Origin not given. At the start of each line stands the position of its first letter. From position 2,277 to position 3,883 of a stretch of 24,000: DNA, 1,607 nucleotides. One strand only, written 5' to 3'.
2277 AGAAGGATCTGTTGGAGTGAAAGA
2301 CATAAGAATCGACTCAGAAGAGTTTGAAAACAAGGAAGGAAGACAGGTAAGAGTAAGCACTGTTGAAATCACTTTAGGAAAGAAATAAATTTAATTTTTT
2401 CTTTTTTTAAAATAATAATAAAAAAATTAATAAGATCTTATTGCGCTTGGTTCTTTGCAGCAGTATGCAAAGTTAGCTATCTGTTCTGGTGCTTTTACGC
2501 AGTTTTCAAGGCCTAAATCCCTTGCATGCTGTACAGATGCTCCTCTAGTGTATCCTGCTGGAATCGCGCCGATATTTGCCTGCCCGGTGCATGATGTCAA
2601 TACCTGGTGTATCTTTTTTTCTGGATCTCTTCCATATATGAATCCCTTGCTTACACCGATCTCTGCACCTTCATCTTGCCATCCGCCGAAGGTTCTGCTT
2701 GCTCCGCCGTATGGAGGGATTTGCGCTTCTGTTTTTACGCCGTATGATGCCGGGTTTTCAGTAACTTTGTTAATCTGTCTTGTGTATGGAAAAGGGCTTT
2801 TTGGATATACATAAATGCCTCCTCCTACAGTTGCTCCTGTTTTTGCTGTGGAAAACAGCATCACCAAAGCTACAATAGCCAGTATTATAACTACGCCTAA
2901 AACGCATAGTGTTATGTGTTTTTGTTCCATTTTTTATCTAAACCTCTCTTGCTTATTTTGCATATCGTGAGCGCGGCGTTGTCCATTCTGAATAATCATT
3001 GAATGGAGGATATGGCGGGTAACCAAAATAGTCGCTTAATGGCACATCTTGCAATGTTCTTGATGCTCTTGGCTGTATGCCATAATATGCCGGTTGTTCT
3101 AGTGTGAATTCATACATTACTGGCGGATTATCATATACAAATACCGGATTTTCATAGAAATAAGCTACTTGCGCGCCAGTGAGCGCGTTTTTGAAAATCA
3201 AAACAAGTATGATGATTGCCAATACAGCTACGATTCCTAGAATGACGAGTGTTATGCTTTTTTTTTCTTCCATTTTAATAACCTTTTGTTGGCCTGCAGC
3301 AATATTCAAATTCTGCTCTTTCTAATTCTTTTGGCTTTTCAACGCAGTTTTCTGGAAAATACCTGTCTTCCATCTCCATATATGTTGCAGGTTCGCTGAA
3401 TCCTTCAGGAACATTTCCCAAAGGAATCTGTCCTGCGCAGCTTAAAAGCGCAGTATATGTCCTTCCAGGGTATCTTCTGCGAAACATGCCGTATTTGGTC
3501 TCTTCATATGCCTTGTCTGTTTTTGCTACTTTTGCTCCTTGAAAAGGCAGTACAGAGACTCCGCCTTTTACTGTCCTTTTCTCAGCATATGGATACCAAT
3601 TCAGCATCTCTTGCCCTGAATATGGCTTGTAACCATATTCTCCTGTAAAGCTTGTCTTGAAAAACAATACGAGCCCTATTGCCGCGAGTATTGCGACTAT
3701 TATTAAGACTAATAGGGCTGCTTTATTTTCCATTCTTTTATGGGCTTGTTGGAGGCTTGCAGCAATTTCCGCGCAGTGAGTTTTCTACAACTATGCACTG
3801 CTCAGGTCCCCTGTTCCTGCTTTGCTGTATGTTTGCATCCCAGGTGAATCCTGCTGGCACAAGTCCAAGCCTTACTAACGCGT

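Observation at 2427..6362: Nine-gene tandem array of a small anchored four-Cys protein family I cannot assign to any family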

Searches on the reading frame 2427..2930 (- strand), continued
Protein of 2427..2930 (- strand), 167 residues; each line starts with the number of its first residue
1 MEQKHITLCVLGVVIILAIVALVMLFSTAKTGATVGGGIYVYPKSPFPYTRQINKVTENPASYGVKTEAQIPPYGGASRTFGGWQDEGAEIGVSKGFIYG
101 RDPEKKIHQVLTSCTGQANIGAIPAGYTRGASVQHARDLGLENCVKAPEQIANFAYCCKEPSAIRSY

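Call 54: find_encoding_contigs(protein=P0003, flank=10000, max_places=1)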
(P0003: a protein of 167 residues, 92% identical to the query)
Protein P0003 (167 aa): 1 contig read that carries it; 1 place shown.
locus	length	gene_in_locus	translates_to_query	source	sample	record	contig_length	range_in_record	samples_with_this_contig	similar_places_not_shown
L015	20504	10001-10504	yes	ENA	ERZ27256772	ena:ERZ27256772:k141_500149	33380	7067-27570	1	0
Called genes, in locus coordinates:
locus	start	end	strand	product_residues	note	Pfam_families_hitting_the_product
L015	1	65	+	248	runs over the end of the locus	-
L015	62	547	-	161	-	-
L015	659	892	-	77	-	-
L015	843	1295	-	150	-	-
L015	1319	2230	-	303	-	-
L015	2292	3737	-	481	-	PF00587:tRNA-synt_2b, PF03129:HGTP_anticodon, PF09180:ProRS-C_1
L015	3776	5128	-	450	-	PF02655:ATP-grasp_3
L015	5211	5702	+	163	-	-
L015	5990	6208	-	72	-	-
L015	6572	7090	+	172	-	-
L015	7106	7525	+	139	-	-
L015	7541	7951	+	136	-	-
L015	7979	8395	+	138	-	-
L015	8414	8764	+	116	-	-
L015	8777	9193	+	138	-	-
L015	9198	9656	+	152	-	-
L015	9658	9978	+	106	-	-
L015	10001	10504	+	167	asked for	-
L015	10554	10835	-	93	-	PF01918:Alba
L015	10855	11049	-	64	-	PF00833:Ribosomal_S17e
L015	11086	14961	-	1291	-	PF13385:Laminin_G_3, PF05048:NosD, PF13229:Beta_helix, PF05048:NosD (weak), PF13229:Beta_helix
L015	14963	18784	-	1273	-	PF13229:Beta_helix, PF05048:NosD, PF13229:Beta_helix, PF05048:NosD, PF13229:Beta_helix, PF05048:NosD, PF13229:Beta_helix (weak)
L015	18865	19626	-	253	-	PF00491:Arginase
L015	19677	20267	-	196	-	-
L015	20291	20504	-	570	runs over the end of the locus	PF03485:Arg_tRNA_synt_N, PF00750:tRNA-synt_1d, PF05746:DALR_1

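Call 73: find_related_loci(query=A4, collection=viral_contigs, flank=5000)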
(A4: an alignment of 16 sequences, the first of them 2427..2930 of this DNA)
Query A4 (167 aa) in viral_contigs; peptide patterns used: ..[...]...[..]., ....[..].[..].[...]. (x = any residue, [..] = any of these).
26 stretches matched a pattern, but none encodes a relative of the query by tblastn (E <= 1e-3).

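Call 79: find_encoding_contigs(protein=P0115, flank=10000, max_places=1)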
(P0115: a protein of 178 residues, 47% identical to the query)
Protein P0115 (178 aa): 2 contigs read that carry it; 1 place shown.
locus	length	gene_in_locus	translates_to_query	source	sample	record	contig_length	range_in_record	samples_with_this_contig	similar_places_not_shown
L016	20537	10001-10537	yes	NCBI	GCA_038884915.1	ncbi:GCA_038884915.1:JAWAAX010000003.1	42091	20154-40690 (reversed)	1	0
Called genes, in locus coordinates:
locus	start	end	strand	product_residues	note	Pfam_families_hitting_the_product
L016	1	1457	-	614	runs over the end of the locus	PF04851:ResIII (faint), PF00004:AAA (weak), PF09848:SLFN-g3_helicase, PF13401:AAA_22 (weak)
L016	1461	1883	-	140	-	PF12643:MazG-like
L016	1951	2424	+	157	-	-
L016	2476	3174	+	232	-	-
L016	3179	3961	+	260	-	-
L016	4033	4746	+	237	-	-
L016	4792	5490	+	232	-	-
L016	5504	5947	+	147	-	-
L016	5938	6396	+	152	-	PF01252:Peptidase_A8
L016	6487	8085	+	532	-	PF02366:PMT, PF13231:PMT_2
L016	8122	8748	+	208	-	-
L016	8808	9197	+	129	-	-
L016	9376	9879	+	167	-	-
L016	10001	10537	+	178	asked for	-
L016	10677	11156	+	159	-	-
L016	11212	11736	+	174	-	-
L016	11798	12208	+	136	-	-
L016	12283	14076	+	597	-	PF05693:Glycogen_syn, PF13692:Glyco_trans_1_4 (faint), PF00534:Glycos_transf_1 (weak)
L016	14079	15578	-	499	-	PF01676:Metalloenzyme, PF06415:iPGM_N, PF01663:Phosphodiest (weak)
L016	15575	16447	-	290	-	PF13793:Pribosyltran_N, PF00156:Pribosyltran, PF14572:Pribosyl_synth (weak)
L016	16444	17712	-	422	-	PF03952:Enolase_N, PF00113:Enolase_C, PF13378:MR_MLE_C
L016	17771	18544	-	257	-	PF09754:PAC2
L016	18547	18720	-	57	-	PF04135:Nop10p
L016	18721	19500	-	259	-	PF00575:S1, PF07541:EIF_2_alpha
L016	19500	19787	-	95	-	-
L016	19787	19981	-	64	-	PF01667:Ribosomal_S27e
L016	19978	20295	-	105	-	PF00935:Ribosomal_L44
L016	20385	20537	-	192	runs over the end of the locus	PF00625:Guanylate_kin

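Call 80: find_encoding_contigs(protein=P0075, flank=10000, max_places=1)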
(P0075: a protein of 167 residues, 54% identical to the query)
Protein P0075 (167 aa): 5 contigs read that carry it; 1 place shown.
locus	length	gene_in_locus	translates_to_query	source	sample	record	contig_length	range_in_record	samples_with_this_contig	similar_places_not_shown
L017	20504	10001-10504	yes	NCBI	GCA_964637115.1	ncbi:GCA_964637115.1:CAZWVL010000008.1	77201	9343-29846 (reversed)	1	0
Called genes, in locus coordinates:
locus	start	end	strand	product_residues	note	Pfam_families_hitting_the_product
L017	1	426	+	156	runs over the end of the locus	-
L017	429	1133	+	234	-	PF08378:NERD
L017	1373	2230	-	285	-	PF18864:AbiTii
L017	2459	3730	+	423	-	-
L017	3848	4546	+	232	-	PF01866:Diphthamide_syn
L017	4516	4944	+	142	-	PF02643:DUF192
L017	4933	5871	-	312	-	PF25145:NfeD1b_N, PF00574:CLP_protease (weak), PF01972:SDH_protease (weak), PF01343:Peptidase_S49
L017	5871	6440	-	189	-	PF04191:PEMT (weak), PF04140:ICMT (weak)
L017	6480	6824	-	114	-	PF00293:NUDIX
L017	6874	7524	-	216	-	PF00730:HhH-GPD, PF00633:HHH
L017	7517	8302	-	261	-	PF07934:OGG_N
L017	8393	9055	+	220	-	-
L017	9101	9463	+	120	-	-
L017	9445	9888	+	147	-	PF01252:Peptidase_A8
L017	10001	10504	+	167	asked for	-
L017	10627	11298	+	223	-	-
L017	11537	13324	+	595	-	PF05693:Glycogen_syn, PF20706:GT4-conflict (faint), PF13692:Glyco_trans_1_4 (faint), PF00534:Glycos_transf_1 (weak)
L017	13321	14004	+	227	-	PF00300:His_Phos_1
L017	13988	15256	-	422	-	PF03952:Enolase_N, PF00113:Enolase_C, PF13378:MR_MLE_C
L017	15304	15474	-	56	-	PF04135:Nop10p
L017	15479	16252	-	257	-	PF00575:S1, PF07541:EIF_2_alpha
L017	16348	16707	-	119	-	-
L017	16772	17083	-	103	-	-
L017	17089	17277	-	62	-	PF01667:Ribosomal_S27e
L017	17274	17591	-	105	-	PF00935:Ribosomal_L44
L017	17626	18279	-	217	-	PF05916:Sld5 (faint), PF22090:Gins51_C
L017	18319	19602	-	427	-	PF01916:DS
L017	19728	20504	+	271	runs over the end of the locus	-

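Call 84: search_protein_families(library=pfam, max_evalue=1, proteins=[L009:3335-3997:+, L009:3990-4328:+, L016:8122-8748:+, L017:10627-11298:+])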
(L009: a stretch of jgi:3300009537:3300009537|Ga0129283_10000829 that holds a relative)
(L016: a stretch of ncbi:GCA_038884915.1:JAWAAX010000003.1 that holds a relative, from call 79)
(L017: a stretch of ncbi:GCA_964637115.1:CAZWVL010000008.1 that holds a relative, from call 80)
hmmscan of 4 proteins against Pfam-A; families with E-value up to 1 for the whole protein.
L009:3335-3997:+ (220 aa): 1 family
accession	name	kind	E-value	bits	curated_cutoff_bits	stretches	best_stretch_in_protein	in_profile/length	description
PF20990.2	DUF2207_C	-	0.99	9.5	33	0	5-47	137-184/247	Predicted membrane protein (DUF2207) C-terminal domain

L009:3990-4328:+ (112 aa): 3 families
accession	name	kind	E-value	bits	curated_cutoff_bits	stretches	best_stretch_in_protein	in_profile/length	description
PF03670.18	UPF0184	-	0.00044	21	21.5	1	69-101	21-53/83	Uncharacterised protein family (UPF0184)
PF01519.22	DUF16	-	0.045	14.7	40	1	72-101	74-103/104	Protein of unknown function DUF16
PF06419.17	COG6_N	-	0.11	13.1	27.4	1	74-105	33-64/114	Conserved oligomeric complex COG6, N-terminal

L016:8122-8748:+ (208 aa): 1 family
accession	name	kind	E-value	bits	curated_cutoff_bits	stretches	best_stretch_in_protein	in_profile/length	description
PF09377.16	SBDS_domain_II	-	0.15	12.4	27.2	1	23-50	27-54/62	SBDS protein, domain II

L017:10627-11298:+ (223 aa): 0 families

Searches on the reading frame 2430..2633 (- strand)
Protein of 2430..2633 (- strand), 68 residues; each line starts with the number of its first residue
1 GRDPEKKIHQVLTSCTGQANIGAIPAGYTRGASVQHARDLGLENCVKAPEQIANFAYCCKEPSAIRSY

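Call 59: search_solved_structures(query=A5, max_evalue=10)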
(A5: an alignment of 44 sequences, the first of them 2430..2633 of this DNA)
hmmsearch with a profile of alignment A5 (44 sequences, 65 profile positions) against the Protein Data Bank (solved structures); distinct sequences matched with E-value up to 10: 2.
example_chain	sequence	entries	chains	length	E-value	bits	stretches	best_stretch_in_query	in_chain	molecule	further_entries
8vgv_D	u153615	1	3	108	3.8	10.8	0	18-60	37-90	DH270.6 Antibody Fab Light Chain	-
8saq_D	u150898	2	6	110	3.9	10.8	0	18-60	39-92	DH270.6 variable light chain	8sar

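Call 60: predict_structure(alignment_id=A5)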
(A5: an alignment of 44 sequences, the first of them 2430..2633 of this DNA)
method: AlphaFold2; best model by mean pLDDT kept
length: 68 residues; sequences in the alignment: 44
mean_pLDDT: 70.1   pTM: 0.48
mean pLDDT of the five models: 70.1, 69.5, 68.7, 67.2, 65.0
residues with pLDDT >= 90: 0; 70-90: 42; 50-70: 20; < 50: 6
segments of 3 or more residues with pLDDT < 50: 1-3
pLDDT, mean of each block of 10 residues (from residue 1): 54 73 76 79 78 75 53
secondary structure, 60 per line:
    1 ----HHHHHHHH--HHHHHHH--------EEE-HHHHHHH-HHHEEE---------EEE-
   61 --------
elements in order: H5-12 H15-21 E30-32 H34-40 E45-47 E57-59

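Call 64: fold_search(model_id=the predicted structure, library=pdb)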
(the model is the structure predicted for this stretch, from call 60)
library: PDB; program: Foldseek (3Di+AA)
matches with E <= 10: 5; with E <= 0.001: 0
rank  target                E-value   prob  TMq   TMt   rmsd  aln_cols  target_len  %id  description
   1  3j79_L                7.6e+00  0.01  0.18  0.10  10.7        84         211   13  Cryo-EM structure of the Plasmodium falciparum 80S ribosome bound to the anti-protozoan drug emetine, large subunit (released 2014-07-16)
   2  2vqj                  7.6e+00  0.01  0.17  0.05  11.9        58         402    9  Structure of HDAC4 catalytic domain bound to a trifluoromethylketone inhbitor (released 2008-07-08)
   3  3lw0_A                8.1e+00  0.01  0.19  0.07  10.3        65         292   14  IGF-1RK in complex with ligand MSC1609119A-1 (released 2010-09-29)
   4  4mq1_A                8.7e+00  0.01  0.21  0.06  10.5        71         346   11  The crystal structure of DYRK1a with a bound pyrido[2,3-d]pyrimidine inhibitor (released 2013-12-11)
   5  5tby_E                8.7e+00  0.01  0.16  0.09   9.8        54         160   17  HUMAN BETA CARDIAC HEAVY MEROMYOSIN INTERACTING-HEADS MOTIF OBTAINED BY HOMOLOGY MODELING (USING SWISS-MODEL) OF HUMAN (released 2017-06-07)

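Call 65: fold_search(model_id=the predicted structure, library=viral)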
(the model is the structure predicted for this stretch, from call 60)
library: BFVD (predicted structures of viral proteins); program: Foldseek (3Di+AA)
matches with E <= 10: 14; with E <= 0.001: 0
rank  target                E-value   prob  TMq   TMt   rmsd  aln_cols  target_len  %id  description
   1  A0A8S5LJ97            4.4e+00  0.03  0.28  0.19   9.1        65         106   15  Uncharacterized protein [Caudovirales sp. ctFWA4]
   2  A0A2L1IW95            6.7e+00  0.01  0.23  0.23  14.8        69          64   16  Uncharacterized protein [Streptomyces phage BillNye]
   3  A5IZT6                6.7e+00  0.01  0.20  0.18  12.6        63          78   11  ChaB [Spodoptera litura granulovirus]
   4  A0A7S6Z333            6.7e+00  0.01  0.22  0.07  13.3        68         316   19  Uncharacterized protein [Lentinula edodes tobamo-like virus 1]
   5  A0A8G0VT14            7.1e+00  0.04  0.37  0.11   6.6        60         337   17  Polymerase PB2 [Orthomyxoviridae sp.]
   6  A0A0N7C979            7.7e+00  0.03  0.27  0.18   5.5        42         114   19  (no name in the UniProt tables at hand)
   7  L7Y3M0                7.7e+00  0.01  0.23  0.15  10.7        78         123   13  Ankyrin repeat protein [Megavirus lba]
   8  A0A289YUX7            8.2e+00  0.01  0.20  0.18  12.6        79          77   10  Uncharacterized protein [Serratia phage vB_SmaM_ 2050HW]
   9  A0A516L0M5            8.8e+00  0.00  0.14  0.08  10.1        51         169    6  (no name in the UniProt tables at hand)
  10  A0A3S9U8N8            9.5e+00  0.02  0.28  0.24   5.7        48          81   12  (no name in the UniProt tables at hand)
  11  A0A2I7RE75            9.5e+00  0.01  0.29  0.05   7.2        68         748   10  (no name in the UniProt tables at hand)
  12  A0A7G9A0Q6            9.5e+00  0.01  0.24  0.25  11.2        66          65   15  (no name in the UniProt tables at hand)
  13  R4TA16                9.5e+00  0.01  0.24  0.14   9.1        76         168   13  Uncharacterized protein [Haloarcula californiae tailed virus 2]
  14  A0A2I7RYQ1            9.5e+00  0.01  0.26  0.11   8.2        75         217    8  (no name in the UniProt tables at hand)

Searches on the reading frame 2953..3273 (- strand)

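Call 4: search_protein_families(library=pfam, max_evalue=1, proteins=[window:2953-3273:-])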
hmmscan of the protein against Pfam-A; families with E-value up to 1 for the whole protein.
window:2953-3273:- (106 aa): 3 families
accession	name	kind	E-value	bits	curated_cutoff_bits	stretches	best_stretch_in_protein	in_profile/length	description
PF09301.15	DUF1970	-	0.073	13.8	25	1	16-65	11-59/112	Domain of unknown function (DUF1970)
PF05745.16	CRPA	-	0.31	11.5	23.6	1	6-33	65-92/150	Chlamydia 15 kDa cysteine-rich outer membrane protein (CRPA)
PF10717.14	ODV-E18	-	0.33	11.3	28.1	1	10-33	26-50/87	Occlusion-derived virus envelope protein ODV-E18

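Call 21: search_protein_families(library=ncbifam, max_evalue=1, proteins=[window:2953-3273:-])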
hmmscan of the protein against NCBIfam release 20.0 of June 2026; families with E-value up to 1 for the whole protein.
window:2953-3273:- (106 aa): 2 families
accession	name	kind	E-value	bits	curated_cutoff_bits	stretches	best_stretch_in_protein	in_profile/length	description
NF002792.0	PRK02919.1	subfamily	0.028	15.2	93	1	6-48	10-51/82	oxaloacetate decarboxylase subunit gamma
TIGR01167.1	LPXTG_anchor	domain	0.23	12.2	15.9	1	3-28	7-31/34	LPXTG cell wall anchor domain-containing protein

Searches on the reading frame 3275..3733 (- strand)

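Call 4: search_protein_families(library=pfam, max_evalue=1, proteins=[window:3275-3733:-])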
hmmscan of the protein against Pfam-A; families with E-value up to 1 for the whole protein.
window:3275-3733:- (152 aa): 1 family
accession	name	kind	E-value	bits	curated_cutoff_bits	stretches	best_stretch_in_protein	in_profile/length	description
PF16982.10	Flp1_like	-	0.091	12.7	33.5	1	8-29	11-32/49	Putative Flagellin, Flp1-like, domain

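Call 21: search_protein_families(library=ncbifam, max_evalue=1, proteins=[window:3275-3733:-])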
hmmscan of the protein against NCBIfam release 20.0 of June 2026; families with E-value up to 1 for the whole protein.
window:3275-3733:- (152 aa): 0 families
